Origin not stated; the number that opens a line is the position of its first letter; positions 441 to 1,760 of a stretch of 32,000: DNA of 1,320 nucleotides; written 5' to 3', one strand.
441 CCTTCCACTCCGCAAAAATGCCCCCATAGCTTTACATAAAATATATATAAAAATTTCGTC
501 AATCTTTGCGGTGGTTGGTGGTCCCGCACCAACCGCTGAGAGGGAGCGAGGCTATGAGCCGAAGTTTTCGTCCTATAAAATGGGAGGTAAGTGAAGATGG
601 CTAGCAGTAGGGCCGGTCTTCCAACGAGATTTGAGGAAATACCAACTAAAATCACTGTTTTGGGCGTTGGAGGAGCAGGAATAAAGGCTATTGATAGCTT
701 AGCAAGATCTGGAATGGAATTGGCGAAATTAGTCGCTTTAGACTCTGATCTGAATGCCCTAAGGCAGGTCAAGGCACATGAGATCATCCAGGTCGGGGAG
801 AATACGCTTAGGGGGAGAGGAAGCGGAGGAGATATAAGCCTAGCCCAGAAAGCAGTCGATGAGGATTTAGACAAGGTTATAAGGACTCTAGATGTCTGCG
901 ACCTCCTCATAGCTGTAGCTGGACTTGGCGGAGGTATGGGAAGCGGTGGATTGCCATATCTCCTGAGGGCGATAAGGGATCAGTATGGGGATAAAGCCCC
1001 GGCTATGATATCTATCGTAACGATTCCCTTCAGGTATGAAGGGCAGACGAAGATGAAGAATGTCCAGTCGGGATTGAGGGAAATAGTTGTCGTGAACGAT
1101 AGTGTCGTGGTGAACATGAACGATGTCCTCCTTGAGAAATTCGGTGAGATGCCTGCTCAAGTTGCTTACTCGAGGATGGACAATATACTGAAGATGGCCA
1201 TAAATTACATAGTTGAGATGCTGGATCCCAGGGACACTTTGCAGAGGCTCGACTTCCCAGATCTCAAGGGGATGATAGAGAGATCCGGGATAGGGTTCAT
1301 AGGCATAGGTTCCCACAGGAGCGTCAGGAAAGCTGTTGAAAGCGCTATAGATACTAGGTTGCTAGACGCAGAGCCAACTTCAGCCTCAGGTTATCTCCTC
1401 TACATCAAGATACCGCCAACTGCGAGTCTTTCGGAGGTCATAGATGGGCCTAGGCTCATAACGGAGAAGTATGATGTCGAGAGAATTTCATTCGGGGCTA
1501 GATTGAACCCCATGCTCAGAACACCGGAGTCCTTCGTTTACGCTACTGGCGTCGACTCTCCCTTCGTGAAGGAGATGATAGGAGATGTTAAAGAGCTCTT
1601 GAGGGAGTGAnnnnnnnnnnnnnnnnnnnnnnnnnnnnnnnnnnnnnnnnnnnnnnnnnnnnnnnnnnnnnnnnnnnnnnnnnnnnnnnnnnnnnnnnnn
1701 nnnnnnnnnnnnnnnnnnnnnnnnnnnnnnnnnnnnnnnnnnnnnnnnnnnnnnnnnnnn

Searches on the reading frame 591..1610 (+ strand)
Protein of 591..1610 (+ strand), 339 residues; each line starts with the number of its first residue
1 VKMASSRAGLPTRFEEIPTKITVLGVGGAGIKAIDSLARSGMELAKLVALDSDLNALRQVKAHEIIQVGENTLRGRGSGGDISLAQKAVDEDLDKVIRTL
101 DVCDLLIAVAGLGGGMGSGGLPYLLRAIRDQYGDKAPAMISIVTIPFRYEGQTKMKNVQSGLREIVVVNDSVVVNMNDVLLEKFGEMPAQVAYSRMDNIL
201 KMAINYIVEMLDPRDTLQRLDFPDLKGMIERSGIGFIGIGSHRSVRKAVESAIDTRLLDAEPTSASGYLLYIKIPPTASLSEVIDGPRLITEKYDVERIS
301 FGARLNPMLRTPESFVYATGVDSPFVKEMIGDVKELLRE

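Call 4: search_protein_families(library=pfam, proteins=[window:591-1610:+], max_evalue=0.1)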
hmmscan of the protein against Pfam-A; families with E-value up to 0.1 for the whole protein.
window:591-1610:+ (339 aa): 4 families
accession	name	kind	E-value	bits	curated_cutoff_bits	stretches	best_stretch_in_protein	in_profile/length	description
PF00091.31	Tubulin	-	1.4e-29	104.1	33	1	20-182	1-187/190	Tubulin/FtsZ family, GTPase domain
PF12327.13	FtsZ_C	-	3.3e-05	24.5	27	1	235-310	3-82/95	FtsZ family, C-terminal domain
PF01262.27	AlaDh_PNT_C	-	0.0013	18.6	23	1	18-101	28-94/214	Alanine dehydrogenase/PNT, C-terminal domain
PF13809.12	Tubulin_2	-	0.037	13.7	27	0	107-155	165-217/356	Tubulin like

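Call 43: search_protein_families(library=ncbifam, proteins=[window:591-1607:+], max_evalue=0.01)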
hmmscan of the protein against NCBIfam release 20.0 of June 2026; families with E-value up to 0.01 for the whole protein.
window:591-1607:+ (339 aa): 2 families
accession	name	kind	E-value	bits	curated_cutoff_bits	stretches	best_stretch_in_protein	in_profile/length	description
TIGR00065.1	ftsZ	equivalog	3.6e-52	177.9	295.2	1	18-324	17-327/353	cell division protein FtsZ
NF047908.1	AldhRedAhr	equivalog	0.0072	15.2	470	0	19-101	168-251/335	NADPH-dependent aldehyde reductase Ahr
